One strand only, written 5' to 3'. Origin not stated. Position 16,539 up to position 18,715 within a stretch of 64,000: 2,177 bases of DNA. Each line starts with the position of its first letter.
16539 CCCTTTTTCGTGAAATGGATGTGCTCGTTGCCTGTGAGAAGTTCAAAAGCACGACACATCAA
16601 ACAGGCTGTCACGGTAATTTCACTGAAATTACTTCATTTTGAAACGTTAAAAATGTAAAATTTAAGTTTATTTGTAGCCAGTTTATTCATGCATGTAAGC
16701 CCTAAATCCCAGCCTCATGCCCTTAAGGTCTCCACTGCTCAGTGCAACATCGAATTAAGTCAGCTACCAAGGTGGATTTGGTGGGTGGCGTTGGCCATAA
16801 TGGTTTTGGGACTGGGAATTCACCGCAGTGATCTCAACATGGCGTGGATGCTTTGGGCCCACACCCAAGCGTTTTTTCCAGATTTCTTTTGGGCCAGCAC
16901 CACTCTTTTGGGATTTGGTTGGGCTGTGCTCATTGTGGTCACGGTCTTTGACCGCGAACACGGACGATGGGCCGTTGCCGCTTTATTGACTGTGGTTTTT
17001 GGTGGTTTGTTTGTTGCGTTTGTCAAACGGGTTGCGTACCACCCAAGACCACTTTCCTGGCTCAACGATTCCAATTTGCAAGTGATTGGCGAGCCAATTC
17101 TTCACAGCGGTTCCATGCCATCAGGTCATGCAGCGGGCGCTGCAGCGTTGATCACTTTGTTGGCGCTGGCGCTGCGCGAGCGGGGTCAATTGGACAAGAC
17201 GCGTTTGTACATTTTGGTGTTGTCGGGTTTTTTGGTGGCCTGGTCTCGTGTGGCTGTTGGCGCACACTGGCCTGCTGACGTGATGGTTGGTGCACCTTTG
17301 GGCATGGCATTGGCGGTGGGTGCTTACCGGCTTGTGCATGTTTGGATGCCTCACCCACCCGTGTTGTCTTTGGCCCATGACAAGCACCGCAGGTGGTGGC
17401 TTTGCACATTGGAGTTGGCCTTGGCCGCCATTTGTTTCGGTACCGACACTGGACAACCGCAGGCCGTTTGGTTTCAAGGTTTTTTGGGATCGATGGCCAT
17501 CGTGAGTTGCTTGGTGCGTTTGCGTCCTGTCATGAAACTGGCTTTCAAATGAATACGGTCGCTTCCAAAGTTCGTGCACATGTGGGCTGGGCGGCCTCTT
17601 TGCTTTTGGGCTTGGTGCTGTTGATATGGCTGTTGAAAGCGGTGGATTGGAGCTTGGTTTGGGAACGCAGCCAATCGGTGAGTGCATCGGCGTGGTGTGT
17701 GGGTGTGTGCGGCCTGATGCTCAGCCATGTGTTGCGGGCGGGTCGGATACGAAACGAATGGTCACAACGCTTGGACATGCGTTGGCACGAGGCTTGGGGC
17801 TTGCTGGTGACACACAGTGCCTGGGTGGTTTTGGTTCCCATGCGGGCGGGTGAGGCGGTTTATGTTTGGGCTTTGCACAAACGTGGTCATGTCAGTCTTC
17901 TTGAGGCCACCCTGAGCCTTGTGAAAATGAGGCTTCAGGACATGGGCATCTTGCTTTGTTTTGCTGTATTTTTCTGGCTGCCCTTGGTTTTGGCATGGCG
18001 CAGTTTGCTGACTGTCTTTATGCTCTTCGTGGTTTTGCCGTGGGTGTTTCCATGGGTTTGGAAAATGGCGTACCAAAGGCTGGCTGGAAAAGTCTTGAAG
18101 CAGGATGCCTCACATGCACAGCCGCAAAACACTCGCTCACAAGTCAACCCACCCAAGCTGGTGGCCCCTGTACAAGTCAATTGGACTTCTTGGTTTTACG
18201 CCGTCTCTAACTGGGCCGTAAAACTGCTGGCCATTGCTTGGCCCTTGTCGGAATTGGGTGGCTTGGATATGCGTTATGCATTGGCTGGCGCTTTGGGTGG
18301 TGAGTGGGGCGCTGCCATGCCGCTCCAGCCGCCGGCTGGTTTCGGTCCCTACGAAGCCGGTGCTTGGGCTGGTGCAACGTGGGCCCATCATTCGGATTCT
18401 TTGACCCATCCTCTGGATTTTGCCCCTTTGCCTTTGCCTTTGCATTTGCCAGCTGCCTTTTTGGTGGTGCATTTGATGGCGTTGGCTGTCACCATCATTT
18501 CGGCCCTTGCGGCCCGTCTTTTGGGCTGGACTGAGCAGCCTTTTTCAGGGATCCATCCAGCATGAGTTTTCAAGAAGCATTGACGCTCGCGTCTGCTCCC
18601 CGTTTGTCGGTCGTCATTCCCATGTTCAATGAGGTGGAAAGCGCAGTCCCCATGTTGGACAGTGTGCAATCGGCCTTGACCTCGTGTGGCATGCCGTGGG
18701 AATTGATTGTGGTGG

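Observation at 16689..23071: Apparently complete phosphate-to-galacturonate lipid A remodelling operon in a betaproteobacterium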

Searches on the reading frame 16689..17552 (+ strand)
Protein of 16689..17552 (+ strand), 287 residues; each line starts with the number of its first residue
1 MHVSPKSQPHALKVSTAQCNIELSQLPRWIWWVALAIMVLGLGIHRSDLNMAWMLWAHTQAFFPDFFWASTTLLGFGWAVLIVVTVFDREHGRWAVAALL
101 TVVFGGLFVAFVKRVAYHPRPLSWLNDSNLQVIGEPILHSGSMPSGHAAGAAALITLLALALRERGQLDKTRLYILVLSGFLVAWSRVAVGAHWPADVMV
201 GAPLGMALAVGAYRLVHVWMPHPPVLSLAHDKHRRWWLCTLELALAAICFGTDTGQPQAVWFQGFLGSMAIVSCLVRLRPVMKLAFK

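Call 5: search_protein_families(library=pfam, proteins=[window:16689-17552:+], max_evalue=0.01)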
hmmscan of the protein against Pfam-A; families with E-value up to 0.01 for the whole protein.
window:16689-17552:+ (287 aa): 3 families
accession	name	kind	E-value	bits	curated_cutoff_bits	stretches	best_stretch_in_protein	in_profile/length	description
PF01569.27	PAP2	-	2.5e-20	73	27.2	1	95-217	2-126/130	PAP2 superfamily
PF14378.12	PAP2_3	-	0.0011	19.3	27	1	53-209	21-188/190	PAP2 superfamily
PF02681.20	DUF212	-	0.0074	16.9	26.5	0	135-160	34-59/126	Divergent PAP2 family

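Call 6: search_protein_families(library=ncbifam, proteins=[window:16689-17552:+], max_evalue=0.01)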
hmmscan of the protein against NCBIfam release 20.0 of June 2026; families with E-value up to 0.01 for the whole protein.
window:16689-17552:+ (287 aa): 3 families
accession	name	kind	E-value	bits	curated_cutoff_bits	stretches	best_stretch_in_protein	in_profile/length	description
NF047884.1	UdeprDiPSep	equivalog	1.1e-10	41.7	250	1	82-211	62-182/188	undecaprenyl-diphosphatase SepP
NF007975.0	PRK10699.1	equivalog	6.1e-07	29.1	261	1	142-220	158-234/254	phosphatidylglycerophosphatase B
NF008813.0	PRK11837.1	equivalog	7.2e-06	26.1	229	1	112-220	78-175/202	undecaprenyl-diphosphate phosphatase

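Call 11: search_solved_structures(query=window:16689-17552:+, max_evalue=0.01)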
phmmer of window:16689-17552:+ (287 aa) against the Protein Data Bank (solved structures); distinct sequences matched with E-value up to 0.01: 6.
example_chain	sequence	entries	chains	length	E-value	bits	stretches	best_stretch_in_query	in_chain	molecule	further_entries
6ebu_A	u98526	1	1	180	2.7e-09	40.1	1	64-209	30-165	LpxE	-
2akc_A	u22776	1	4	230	5.2e-06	29.3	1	96-206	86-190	class A nonspecific acid phosphatase PhoN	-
2a96_A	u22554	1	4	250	6.3e-06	29.1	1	96-206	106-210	class A nonspecific acid phosphatase PhoN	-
2ipb_A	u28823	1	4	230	1.4e-05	27.9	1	104-206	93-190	Class A nonspecific acid phosphatase PhoN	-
5jki_A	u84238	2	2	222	0.00023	23.9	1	136-208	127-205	Putative lipid phosphate phosphatase YodM | Phosphatidylglycerophosphatase B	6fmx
9htz_A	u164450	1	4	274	0.0014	21.4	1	118-209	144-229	Phosphatase PAP2 family protein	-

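Call 81: search_solved_structures(query=A7, max_evalue=0.001)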
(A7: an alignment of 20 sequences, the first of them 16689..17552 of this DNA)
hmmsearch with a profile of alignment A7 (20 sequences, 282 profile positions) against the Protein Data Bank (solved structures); distinct sequences matched with E-value up to 0.001: 26.
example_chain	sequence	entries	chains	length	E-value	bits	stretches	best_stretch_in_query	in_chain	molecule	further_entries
6ebu_A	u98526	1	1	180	6e-23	84.7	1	37-210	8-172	LpxE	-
5jki_A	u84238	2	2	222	1.2e-12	51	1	27-207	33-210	Putative lipid phosphate phosphatase YodM | Phosphatidylglycerophosphatase B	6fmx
2akc_A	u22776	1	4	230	4.4e-11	45.8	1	99-200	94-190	class A nonspecific acid phosphatase PhoN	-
2a96_A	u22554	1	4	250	5.2e-11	45.6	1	100-200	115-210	class A nonspecific acid phosphatase PhoN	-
2ipb_A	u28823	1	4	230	5e-10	42.3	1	100-200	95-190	Class A nonspecific acid phosphatase PhoN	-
5jwy_A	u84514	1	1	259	6.1e-10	42.1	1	137-212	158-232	Phosphatidylglycerophosphatase B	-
9htz_A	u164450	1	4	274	8.1e-10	41.6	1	96-204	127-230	Phosphatase PAP2 family protein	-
4px7_A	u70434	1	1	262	9e-10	41.5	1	137-212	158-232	Phosphatidylglycerophosphatase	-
1iw8_A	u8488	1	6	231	3e-09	39.8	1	99-225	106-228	acid phosphatase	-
9qcj_A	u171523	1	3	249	1.6e-08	37.4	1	99-195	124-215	Major phosphate-irrepressible acid phosphatase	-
1d2t_A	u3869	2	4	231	2.5e-08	36.8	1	99-225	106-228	ACID PHOSPHATASE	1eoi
9qci_A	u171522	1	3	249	3e-08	36.5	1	99-195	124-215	Major phosphate-irrepressible acid phosphatase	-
9jq0_A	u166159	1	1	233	7e-08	35.3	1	99-216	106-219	Acid phosphatase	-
8bm3_A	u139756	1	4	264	1.8e-07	33.9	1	137-212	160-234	Phosphatidylglycerophosphatase B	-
9jtl_A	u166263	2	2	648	4.4e-07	32.7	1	64-208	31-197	Glucose-6-phosphatase catalytic subunit 1,GS linker-HRV3C-GFP-twin strep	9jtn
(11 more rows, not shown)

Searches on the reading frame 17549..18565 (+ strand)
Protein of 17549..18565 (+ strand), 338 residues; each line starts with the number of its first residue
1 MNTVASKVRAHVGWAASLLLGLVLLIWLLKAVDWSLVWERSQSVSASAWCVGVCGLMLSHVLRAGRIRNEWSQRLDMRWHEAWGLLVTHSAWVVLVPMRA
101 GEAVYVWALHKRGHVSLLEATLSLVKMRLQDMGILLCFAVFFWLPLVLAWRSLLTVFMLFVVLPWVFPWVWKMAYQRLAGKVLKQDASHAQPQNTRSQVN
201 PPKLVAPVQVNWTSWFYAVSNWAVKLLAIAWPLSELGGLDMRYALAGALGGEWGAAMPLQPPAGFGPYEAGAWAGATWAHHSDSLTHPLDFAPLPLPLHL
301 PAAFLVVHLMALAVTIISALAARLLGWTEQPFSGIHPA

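Call 5: search_protein_families(library=pfam, proteins=[window:17549-18565:+], max_evalue=0.01)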
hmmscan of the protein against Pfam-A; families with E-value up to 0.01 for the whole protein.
window:17549-18565:+ (338 aa): 1 family
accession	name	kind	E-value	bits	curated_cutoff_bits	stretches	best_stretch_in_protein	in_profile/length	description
PF03706.18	LPG_synthase_TM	-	4.1e-10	40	33.4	1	14-279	1-276/302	Lysylphosphatidylglycerol synthase TM region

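Call 6: search_protein_families(library=ncbifam, proteins=[window:17549-18565:+], max_evalue=0.01)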
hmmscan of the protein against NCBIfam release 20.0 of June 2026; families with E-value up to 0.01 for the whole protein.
window:17549-18565:+ (338 aa): 1 family
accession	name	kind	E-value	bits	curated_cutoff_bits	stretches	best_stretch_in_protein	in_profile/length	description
TIGR00374.1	TIGR00374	subfamily_domain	0.0072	15.8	43.2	0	91-184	75-175/323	flippase-like domain-containing protein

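Call 65: find_homologous_proteins(query=window:17549-18565:+, max_evalue=0.00001)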
Query window:17549-18565:+ (338 aa): 72 proteins with E <= 0.00001 among 8000 candidates.
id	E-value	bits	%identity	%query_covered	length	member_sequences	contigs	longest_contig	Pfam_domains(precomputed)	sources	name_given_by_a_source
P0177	2.9e-212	722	96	100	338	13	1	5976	PF03706.19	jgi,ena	-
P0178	1.8e-182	624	83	100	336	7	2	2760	PF03706.19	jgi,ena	jgi:hypothetical protein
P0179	6.6e-145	501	72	99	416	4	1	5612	PF03706.19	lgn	-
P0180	1.4e-142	493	70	99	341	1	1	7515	PF03706.19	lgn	-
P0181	1.4e-137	477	67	100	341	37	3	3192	PF03706.19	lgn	-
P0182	7.9e-131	455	76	83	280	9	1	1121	-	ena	-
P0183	3.5e-111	390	60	100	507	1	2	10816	-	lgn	-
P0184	1.2e-91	326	53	99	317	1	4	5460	PF03706.19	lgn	-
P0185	5.5e-88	314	57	84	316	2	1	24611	PF03706.19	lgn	-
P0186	5.0e-74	268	49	90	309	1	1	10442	-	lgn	-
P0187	5.1e-74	268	49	98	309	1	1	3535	-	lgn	-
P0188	7.6e-71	257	47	91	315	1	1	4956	-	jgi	jgi:hypothetical protein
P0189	2.3e-70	256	47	73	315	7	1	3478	-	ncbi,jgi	-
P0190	4.3e-69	251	46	98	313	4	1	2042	-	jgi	-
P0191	9.1e-69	250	47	91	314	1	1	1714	-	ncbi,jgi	-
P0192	1.3e-64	237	47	73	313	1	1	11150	PF03706.19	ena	-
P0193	5.9e-64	235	47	95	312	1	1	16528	PF03706.19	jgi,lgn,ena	-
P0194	8.1e-64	234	45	91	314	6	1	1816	PF03706.19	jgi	-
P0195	9.2e-64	234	44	96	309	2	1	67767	PF03706.19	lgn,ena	-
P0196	1.3e-63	233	48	95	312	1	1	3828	PF03706.19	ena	-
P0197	4.4e-63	232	46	90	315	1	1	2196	PF03706.19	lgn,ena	-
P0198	1.8e-62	230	47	100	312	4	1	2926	PF03706.19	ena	-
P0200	1.6e-61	227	43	93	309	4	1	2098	PF03706.19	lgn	-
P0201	2.4e-61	226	48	95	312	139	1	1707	PF03706.19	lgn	-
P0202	3.6e-61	225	46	95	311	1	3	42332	PF03706.19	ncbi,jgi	ncbi:MAG: hypothetical protein RLZZ555_1714 [Pseudomonadota bacterium]|jgi:Lysylphosphatidylglycerol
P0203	3.7e-61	225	46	92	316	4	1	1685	PF03706.19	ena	-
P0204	3.9e-61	225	46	93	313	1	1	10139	PF03706.19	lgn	-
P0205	5.3e-61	225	46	95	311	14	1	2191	PF03706.19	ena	-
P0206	8.9e-61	224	47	70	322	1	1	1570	PF03706.19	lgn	-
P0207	1.5e-60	223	42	98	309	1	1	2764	PF03706.19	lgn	-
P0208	2.1e-60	223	42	98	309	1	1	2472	PF03706.19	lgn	-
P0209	2.3e-60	223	43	95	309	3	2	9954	PF03706.19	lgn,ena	-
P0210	2.7e-60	223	50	72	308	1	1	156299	PF03706.19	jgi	jgi:hypothetical protein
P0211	3.8e-60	222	46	95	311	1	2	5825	PF03706.19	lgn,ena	-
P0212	4.2e-60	222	47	65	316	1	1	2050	PF03706.19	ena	-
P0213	5.6e-60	221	46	95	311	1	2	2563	PF03706.19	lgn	-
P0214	5.6e-60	221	45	95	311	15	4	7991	PF03706.19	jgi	jgi:hypothetical protein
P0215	6.1e-60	221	42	98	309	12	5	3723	PF03706.19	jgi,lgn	jgi:hypothetical protein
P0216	1.1e-59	221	45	93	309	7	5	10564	PF03706.19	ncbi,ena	-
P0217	1.1e-59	220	45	77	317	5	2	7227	PF03706.19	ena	-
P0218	1.7e-59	220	45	93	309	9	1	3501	PF03706.19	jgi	jgi:hypothetical protein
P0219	2.5e-59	219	43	98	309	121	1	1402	PF03706.19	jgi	jgi:hypothetical protein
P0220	4.5e-59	218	48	94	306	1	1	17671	PF03706.19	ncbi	-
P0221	7.5e-59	218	41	98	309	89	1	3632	PF03706.19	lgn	-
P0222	9.4e-59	217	46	95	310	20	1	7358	PF03706.19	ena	-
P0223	1.7e-58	217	47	94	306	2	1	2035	PF03706.19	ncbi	-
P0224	2.6e-58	216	45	94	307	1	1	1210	PF03706.19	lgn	-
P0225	3.6e-58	216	44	96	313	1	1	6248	PF03706.19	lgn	-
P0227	2.2e-57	213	45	95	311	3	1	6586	PF03706.19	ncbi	-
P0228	2.5e-57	213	45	92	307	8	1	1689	PF03706.19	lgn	-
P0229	2.7e-57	213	44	90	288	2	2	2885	PF03706.19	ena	-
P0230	8.7e-57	211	44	92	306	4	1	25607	PF03706.19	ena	-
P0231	9.0e-57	211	45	94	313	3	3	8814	PF03706.19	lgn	-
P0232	1.3e-56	210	46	84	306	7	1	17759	PF03706.19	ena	-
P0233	2.2e-56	210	44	95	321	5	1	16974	PF03706.19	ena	-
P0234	3.1e-56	209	44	89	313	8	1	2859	PF03706.19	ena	-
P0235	4.8e-55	205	45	91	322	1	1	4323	PF03706.19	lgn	-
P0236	1.4e-54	204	46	92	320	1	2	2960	PF03706.19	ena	-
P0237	1.7e-54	203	43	92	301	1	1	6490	PF03706.19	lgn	-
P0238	2.0e-54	203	45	91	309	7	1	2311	PF03706.19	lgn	-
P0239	3.0e-54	203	44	95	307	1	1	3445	PF03706.19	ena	-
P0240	1.3e-53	200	43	91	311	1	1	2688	PF03706.19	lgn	-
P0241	8.6e-53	198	45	76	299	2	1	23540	PF03706.19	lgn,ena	-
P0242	2.0e-52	197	46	73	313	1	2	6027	PF03706.19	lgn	-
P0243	6.4e-33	132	55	34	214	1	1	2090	PF03706.19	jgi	-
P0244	6.4e-23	100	35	83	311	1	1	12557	PF03706.19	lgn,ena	-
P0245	1.5e-22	98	34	88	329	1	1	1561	PF03706.19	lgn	-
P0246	1.7e-20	92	32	73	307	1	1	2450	PF03706.19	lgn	-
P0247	1.7e-13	69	33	66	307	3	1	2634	PF03706.19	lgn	-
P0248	8.1e-11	60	26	79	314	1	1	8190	PF03706.19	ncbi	-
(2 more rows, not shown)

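Call 72: predict_structure(alignment_id=A5)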
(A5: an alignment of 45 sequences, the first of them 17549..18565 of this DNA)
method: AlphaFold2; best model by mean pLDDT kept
length: 338 residues; sequences in the alignment: 45
mean_pLDDT: 90.5   pTM: 0.87
mean pLDDT of the five models: 90.5, 89.1, 89.0, 88.8, 88.5
residues with pLDDT >= 90: 236; 70-90: 82; 50-70: 20; < 50: 0
segments of 3 or more residues with pLDDT < 50: none
pLDDT, mean of each block of 10 residues (from residue 1): 83 85 85 94 96 98 97 94 97 88 95 93 93 96 96 96 90 89 78 62 71 94 98 97 98 88 87 96 89 88 96 97 96 75
secondary structure, 60 per line:
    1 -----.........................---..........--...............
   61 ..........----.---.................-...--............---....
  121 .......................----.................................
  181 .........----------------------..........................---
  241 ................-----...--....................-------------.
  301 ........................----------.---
elements in order: H6-30 H34-43 H46-70 H79-95 H102-113 H117-143 H148-189 H212-237 H241-256 H267-286 H300-324

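Call 76: fold_search(model_id=the predicted structure, library=pdb)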
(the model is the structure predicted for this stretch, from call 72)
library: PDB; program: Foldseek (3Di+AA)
matches with E <= 10: 177; with E <= 0.001: 5
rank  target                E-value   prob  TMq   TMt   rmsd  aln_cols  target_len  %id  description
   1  9j8q_A                3.0e-04  1.00  0.47  0.23   9.9       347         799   19  MprF from Pseudomonas aeruginosa in GDN micelle, C2 symmetry (released 2025-09-03)
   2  7duw_A                3.2e-04  1.00  0.45  0.21  10.3       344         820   13  Cryo-EM structure of the multiple peptide resistance factor (MprF) loaded with two lysyl-phosphatidylglycerol molecule (released 2021-04-21)
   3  9j8s_A                4.0e-04  1.00  0.44  0.22  10.0       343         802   18  MprF from Pseudomonas aeruginosa in nanodisc, C2 symmetry (released 2025-09-03)
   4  7f47                  5.0e-04  1.00  0.41  0.20  11.2       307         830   13  Cryo-EM structure of Rhizobium etli MprF (released 2022-06-22)
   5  9goe_A                7.2e-04  1.00  0.50  0.24  10.1       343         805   17  Cryo-EM structure of the multiple peptide resistance factor (MprF) from Pseudomonas aeruginosa bound to a synthetic na (released 2025-03-12)
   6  6lvf_A                3.0e-03  1.00  0.47  0.23  10.4       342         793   14  Cryo-EM structure of the multiple peptide resistance factor (MprF) loaded with one lysyl-phosphatidylglycerol molecule (released 2021-02-03)
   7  8xpq_A                1.8e-01  0.16  0.15  0.06  23.6       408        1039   14  Structure of the sea urchin spSLC9C1 in state-2 w/o cAMP dimer (released 2024-07-17)
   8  3bhs                  3.3e-01  0.18  0.19  0.17  22.2       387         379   13  Nitrosomonas europaea Rh50 and mechanism of conduction by Rhesus protein family of channels (released 2007-12-04)
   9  3b9y                  4.9e-01  0.14  0.19  0.17  21.6       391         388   12  Crystal structure of the Nitrosomonas europaea Rh protein (released 2007-12-18)
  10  3b9w                  6.7e-01  0.15  0.20  0.19  22.1       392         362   13  The 1.3 A resolution structure of Nitrosomonas europaea Rh50 and mechanistic implications for NH3 transport by Rhesus fa (released 2007-11-20)
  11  9jtq                  1.0e+00  0.10  0.15  0.19  19.7       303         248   11  Crystal structure of the light-driven proton pump heimdallarchaeial rhodopsin HeimdallR1 (released 2025-04-02)
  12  5x9r_B                1.2e+00  0.12  0.20  0.18  20.1       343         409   12  Structural insights into the elevator-like mechanism of the sodium/citrate symporter CitS (released 2017-06-14)
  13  9uo2_A                1.2e+00  0.07  0.15  0.16  19.8       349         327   13  Cryo-EM structure of human organic solute transporter Ost-alpha/beta in apo state (released 2025-12-10)
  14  5xas_A                1.3e+00  0.12  0.23  0.20  20.6       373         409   12  Structural insights into the elevator-like mechanism of the sodium/citrate symporter CitS (released 2017-06-14)
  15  3c1h                  1.4e+00  0.07  0.16  0.15  16.4       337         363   15  Substrate binding, deprotonation and selectivity at the periplasmic entrance of the E. coli ammonia channel AmtB (released 2008-03-18)
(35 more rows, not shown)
